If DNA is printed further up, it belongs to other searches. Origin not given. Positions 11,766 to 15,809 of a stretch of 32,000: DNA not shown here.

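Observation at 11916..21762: Membrane-less FtsH-like protease + 85-aa peptide + two tandem ~1150-aa paralogs: candidate uncharacterised proteolytic/conflict system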

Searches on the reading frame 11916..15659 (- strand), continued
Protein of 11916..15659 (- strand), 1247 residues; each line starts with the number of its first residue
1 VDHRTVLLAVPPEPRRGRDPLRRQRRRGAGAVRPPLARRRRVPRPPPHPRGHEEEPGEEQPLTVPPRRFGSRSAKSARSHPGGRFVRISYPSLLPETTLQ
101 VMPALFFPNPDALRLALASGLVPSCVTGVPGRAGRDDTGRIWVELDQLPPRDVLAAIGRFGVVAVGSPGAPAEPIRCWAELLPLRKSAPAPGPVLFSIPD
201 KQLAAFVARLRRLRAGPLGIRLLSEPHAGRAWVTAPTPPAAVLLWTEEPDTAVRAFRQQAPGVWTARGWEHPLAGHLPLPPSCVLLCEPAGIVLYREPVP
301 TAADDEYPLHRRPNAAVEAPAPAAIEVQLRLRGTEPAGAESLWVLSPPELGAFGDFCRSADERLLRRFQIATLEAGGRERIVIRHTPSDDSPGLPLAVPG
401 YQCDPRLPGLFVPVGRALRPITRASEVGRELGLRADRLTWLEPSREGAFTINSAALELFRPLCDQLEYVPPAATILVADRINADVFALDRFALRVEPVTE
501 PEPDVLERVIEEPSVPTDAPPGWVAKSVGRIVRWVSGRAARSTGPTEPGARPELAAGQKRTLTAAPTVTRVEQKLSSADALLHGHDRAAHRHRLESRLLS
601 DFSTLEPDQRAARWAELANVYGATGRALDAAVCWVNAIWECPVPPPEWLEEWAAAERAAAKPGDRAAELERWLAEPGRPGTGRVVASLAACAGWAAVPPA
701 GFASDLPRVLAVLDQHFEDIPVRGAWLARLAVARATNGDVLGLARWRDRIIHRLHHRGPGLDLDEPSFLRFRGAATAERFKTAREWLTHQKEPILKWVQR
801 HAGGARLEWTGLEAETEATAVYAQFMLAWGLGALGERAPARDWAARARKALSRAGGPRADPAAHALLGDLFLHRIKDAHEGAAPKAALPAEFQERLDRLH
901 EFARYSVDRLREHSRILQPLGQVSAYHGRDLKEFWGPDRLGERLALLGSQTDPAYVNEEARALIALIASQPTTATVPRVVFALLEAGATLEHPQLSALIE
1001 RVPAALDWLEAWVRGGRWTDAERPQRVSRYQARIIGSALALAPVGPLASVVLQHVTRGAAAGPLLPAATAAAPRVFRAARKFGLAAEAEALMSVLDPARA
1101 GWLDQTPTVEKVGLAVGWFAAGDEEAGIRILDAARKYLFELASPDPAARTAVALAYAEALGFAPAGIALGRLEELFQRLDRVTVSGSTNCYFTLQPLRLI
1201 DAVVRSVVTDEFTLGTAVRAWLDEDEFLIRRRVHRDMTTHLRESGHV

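Call 62: find_encoding_contigs(protein=P0301, flank=10000, max_places=1)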
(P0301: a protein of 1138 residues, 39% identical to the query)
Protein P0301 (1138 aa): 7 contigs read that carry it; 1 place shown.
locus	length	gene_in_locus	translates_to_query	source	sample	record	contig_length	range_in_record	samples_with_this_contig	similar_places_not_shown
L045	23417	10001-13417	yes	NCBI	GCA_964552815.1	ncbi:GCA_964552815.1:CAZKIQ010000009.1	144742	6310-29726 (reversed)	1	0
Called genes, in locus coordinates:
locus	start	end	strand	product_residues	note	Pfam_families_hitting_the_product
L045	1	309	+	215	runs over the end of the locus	-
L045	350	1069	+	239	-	PF02397:Bac_transf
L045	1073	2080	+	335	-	PF00535:Glycos_transf_2, PF10111:Glyco_tranf_2_2 (faint), PF13506:Glyco_transf_21 (weak), PF13641:Glyco_tranf_2_3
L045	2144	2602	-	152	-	PF00254:FKBP_C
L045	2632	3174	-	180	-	PF00254:FKBP_C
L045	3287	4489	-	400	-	PF00438:S-AdoMet_synt_N, PF02772:S-AdoMet_synt_M, PF02773:S-AdoMet_synt_C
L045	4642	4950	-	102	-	PF00708:Acylphosphatase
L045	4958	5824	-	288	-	-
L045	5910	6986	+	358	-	PF00579:tRNA-synt_1b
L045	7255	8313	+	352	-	-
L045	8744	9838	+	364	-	-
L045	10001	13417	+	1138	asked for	PF20005:fvmX7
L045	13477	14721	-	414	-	PF04230:PS_pyruv_trans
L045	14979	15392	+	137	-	PF16697:Yop-YscD_cpl, PF00498:FHA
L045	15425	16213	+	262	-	PF00106:adh_short, PF08659:KR, PF13561:adh_short_C2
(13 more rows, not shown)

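Call 74: search_protein_families(library=pfam, proteins=[window:11916-15356:-, L041:10001-13273:+, L041:13270-14292:+, L041:14300-15799:+], max_evalue=5)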
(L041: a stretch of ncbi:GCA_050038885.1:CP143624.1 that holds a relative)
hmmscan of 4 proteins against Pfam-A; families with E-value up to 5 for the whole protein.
window:11916-15356:- (1146 aa): 2 families
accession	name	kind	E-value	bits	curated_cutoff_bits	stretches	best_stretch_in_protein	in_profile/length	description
PF20005.5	fvmX7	-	7.4e-120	401.2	24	1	1-369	1-420/421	FtsH ternary system domain X7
PF23161.1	HTH_RNase_II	-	1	10.7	24.7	0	770-821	21-72/95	Double HTH domain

L041:10001-13273:+ (1090 aa): 1 family
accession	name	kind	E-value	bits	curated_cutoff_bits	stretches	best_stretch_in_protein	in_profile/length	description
PF20005.5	fvmX7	-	5.5e-80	269.9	24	1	1-383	1-421/421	FtsH ternary system domain X7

L041:13270-14292:+ (340 aa): 10 families
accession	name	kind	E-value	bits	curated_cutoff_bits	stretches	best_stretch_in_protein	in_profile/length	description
PF20030.5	bpMoxR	-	3.9e-60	202.9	27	1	26-218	3-192/205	MoxR domain in the MoxR-vWA-beta-propeller ternary systems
PF07728.20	AAA_5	-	1.9e-23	83.5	22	1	56-186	1-139/139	AAA domain (dynein-related subfamily)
PF17868.7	AAA_lid_8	-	3.5e-07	30.4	22.8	1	266-324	6-63/72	AAA lid domain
PF00158.32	Sigma54_activat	-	0.00033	20.8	20.2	1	126-183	96-155/168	Sigma-54 interaction domain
PF13191.12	AAA_16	-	0.00055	20.9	32.6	1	44-91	13-58/167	AAA ATPase domain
PF07726.17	AAA_3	-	0.004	17.5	27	1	57-172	2-111/131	ATPase family associated with various cellular activities (AAA)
PF01078.27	Mg_chelatase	-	0.0088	15.9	20.3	1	38-74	6-42/207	Magnesium chelatase, subunit ChlI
PF12775.13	AAA_7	-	0.079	12.9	25.8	1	46-82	25-61/181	P-loop containing dynein motor region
PF07724.20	AAA_2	-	0.13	12.7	27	1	124-149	76-101/166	AAA domain (Cdc48 subfamily)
PF00004.35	AAA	-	0.25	12.2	21.2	1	57-172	1-110/131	ATPase family associated with various cellular activities (AAA)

L041:14300-15799:+ (499 aa): 5 families
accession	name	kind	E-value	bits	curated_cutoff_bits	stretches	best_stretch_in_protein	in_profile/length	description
PF19997.5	ivWA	-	2.5e-34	119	35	1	255-432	1-183/253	vWA domain found in the FtsH ternary systems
PF19996.4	ivWA-helical_N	-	5.2e-16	59.4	27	1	13-228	5-256/270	N-terminal helical region fused to the FtsH ternary system vWA domain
PF13401.12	AAA_22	-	0.14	12.9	27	0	347-426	21-91/130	AAA domain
PF04402.19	SIMPL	-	0.34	11.6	25.2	1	157-242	78-168/205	Protein of unknown function (DUF541)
PF22767.2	ThcOx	-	1.3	10.4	27.7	0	363-414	5-57/110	Cyanobactin oxidase ThcOx,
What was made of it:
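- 11916..15356 (-): Giant 2 (1146 aa). It is a diverged fvmX7 paralog and lies where bpMoxR and ivWA lie in Myxococcus. PF20005 E 7e-120 (call 74).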

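Call 98: find_encoding_contigs(protein=P0313, flank=10000, max_places=1)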
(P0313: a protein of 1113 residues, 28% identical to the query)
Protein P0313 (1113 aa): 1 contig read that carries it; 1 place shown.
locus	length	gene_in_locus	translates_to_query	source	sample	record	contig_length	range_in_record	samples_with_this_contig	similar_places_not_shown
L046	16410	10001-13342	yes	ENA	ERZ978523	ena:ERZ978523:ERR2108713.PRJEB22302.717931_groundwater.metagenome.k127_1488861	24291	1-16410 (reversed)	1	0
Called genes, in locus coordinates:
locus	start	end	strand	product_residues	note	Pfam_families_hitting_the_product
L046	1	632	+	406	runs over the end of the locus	PF13559:DUF4129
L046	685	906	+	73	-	-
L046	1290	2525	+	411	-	PF16697:Yop-YscD_cpl, PF00498:FHA, PF00069:Pkinase, PF07714:PK_Tyr_Ser-Thr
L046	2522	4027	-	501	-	PF13191:AAA_16 (weak), PF00004:AAA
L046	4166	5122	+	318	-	PF13499:EF-hand_7 (faint), PF00036:EF-hand_1 (faint), PF13405:EF-hand_6 (faint), PF13202:EF-hand_5 (faint)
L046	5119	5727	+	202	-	PF13353:Fer4_12, PF04055:Radical_SAM (weak)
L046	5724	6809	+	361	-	PF20004:fvmX6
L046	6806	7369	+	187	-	PF20003:fvmX5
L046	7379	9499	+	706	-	PF05496:RuvB_N (faint), PF00004:AAA, PF01434:Peptidase_M41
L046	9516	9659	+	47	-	-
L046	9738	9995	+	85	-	PF20002:fvmX3-analog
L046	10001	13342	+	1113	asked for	PF20005:fvmX7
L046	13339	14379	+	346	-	PF20030:bpMoxR, PF07728:AAA_5, PF17868:AAA_lid_8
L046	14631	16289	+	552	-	PF02310:B12-binding, PF04055:Radical_SAM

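Call 99: find_encoding_contigs(protein=P0309, flank=10000, max_places=1)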
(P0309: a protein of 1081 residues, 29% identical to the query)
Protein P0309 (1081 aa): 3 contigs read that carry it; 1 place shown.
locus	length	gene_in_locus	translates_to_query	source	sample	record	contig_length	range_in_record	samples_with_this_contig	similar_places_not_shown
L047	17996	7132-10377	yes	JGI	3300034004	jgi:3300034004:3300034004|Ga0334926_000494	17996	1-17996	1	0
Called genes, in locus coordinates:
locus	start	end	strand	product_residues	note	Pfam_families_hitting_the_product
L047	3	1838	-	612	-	?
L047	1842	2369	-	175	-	-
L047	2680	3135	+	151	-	PF13353:Fer4_12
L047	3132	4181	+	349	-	PF20004:fvmX6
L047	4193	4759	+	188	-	PF20003:fvmX5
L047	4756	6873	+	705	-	PF00004:AAA, PF01434:Peptidase_M41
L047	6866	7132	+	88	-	PF20002:fvmX3-analog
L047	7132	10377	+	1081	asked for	PF20005:fvmX7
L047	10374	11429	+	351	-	PF20030:bpMoxR, PF07728:AAA_5, PF17868:AAA_lid_8 (weak)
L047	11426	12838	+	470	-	PF19996:ivWA-helical_N, PF19997:ivWA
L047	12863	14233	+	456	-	PF05406:WGR, PF12799:LRR_4 (faint), PF13516:LRR_6 (faint)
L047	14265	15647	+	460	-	PF05406:WGR, PF12799:LRR_4 (faint), PF13516:LRR_6 (faint)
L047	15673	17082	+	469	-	PF05406:WGR, PF12799:LRR_4 (faint)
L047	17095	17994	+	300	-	?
